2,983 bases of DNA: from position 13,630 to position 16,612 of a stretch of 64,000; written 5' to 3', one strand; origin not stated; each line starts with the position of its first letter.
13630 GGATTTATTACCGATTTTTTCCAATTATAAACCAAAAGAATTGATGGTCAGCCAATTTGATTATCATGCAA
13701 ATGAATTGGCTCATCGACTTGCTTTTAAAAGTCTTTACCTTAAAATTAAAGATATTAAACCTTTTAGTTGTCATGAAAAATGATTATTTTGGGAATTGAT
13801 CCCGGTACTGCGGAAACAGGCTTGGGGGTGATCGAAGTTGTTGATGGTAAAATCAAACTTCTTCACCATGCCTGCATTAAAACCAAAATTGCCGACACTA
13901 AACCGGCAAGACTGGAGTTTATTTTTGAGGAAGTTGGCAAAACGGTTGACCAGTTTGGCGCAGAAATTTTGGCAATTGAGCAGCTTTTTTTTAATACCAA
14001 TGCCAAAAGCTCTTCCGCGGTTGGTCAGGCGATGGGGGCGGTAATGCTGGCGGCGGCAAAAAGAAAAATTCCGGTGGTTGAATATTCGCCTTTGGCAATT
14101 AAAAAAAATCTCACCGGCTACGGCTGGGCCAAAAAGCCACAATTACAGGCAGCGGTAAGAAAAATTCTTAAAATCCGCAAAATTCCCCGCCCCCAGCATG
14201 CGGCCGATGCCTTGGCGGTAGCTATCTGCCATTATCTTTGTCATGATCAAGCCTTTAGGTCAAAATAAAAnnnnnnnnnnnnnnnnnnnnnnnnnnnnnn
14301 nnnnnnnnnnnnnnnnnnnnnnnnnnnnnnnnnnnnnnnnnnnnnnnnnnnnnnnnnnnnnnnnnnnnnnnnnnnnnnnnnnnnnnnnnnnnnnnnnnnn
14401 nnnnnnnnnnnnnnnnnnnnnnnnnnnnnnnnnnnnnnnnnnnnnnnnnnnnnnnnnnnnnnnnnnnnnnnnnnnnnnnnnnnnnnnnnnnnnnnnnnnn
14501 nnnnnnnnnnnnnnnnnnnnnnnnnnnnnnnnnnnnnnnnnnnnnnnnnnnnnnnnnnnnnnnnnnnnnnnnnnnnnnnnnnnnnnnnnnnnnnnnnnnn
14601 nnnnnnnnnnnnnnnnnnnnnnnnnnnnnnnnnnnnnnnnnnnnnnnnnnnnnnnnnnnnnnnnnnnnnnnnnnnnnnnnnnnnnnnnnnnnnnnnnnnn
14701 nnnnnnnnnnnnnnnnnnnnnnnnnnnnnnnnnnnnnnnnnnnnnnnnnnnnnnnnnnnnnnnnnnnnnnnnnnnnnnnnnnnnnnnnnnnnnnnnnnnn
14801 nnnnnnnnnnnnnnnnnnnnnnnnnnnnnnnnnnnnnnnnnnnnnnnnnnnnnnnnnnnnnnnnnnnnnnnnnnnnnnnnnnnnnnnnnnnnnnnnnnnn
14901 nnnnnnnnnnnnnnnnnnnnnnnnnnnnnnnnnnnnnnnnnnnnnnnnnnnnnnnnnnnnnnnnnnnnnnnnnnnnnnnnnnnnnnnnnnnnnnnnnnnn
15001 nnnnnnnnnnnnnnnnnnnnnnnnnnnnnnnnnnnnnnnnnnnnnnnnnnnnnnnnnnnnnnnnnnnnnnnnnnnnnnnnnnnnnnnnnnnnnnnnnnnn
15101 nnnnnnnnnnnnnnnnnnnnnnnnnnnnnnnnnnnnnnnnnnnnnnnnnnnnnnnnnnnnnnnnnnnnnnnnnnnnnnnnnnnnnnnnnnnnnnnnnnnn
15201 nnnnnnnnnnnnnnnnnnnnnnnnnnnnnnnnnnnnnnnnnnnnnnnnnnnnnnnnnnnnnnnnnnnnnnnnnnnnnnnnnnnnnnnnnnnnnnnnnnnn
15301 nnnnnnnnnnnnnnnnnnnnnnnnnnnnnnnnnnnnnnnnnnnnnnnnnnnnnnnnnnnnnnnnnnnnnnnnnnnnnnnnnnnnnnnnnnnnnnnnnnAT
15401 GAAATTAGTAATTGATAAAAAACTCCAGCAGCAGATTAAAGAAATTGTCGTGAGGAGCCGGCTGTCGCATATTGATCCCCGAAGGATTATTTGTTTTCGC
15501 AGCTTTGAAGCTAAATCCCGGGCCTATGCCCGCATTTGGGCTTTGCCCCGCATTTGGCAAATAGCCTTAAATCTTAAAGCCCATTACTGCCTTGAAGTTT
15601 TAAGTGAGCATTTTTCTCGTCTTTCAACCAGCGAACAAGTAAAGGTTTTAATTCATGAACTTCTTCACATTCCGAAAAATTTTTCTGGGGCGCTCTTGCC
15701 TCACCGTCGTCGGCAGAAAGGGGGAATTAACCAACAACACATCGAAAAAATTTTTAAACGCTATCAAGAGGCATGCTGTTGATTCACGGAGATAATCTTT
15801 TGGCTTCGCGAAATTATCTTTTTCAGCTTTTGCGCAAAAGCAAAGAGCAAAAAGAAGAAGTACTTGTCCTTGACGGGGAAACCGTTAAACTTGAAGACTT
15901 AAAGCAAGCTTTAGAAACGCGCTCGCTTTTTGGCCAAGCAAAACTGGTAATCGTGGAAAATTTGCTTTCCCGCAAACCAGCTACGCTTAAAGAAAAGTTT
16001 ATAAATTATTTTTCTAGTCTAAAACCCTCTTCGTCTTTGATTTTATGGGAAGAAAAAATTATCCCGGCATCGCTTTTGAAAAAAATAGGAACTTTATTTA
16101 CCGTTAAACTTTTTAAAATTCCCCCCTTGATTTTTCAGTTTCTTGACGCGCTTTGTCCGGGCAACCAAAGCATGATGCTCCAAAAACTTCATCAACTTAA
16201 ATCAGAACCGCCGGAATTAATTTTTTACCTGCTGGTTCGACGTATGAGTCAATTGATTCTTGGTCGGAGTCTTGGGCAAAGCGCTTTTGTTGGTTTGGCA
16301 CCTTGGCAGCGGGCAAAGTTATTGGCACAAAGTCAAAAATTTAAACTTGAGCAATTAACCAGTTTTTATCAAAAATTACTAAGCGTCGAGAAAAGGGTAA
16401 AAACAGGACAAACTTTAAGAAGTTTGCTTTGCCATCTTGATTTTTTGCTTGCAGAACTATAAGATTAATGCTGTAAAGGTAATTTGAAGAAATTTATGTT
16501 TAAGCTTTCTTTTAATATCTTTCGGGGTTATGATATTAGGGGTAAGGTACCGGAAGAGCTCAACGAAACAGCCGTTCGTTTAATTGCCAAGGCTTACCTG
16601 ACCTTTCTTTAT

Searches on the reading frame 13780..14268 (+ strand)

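Call 75: search_protein_families(library=pfam, proteins=[window:13780-14268:+], max_evalue=0.001)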
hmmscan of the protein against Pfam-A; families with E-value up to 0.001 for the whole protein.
window:13780-14268:+ (162 aa): 1 family
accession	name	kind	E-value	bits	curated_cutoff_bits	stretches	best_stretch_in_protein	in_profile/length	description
PF02075.23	RuvC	-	8.7e-47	159.2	22.2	1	3-151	1-148/148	Crossover junction endodeoxyribonuclease RuvC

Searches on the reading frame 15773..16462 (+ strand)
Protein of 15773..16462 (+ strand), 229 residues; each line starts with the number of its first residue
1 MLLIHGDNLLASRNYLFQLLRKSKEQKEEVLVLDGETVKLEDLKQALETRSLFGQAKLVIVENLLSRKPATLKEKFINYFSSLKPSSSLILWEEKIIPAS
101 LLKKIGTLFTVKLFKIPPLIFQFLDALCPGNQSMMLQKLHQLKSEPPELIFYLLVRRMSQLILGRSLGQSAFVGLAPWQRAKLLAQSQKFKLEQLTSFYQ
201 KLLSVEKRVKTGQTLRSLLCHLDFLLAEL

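Call 75: search_protein_families(library=pfam, proteins=[window:15773-16462:+], max_evalue=0.001)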
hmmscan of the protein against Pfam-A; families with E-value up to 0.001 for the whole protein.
window:15773-16462:+ (229 aa): 2 families
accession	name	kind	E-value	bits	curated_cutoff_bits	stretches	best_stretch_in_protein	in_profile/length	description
PF21694.2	DNA_pol3_delta_C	-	1.6e-08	35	27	1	120-221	4-115/121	DNA polymerase III delta subunit, C-terminal domain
PF06144.19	DNA_pol3_delta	-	3.1e-06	27.6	21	1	21-92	23-99/124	DNA polymerase III, delta subunit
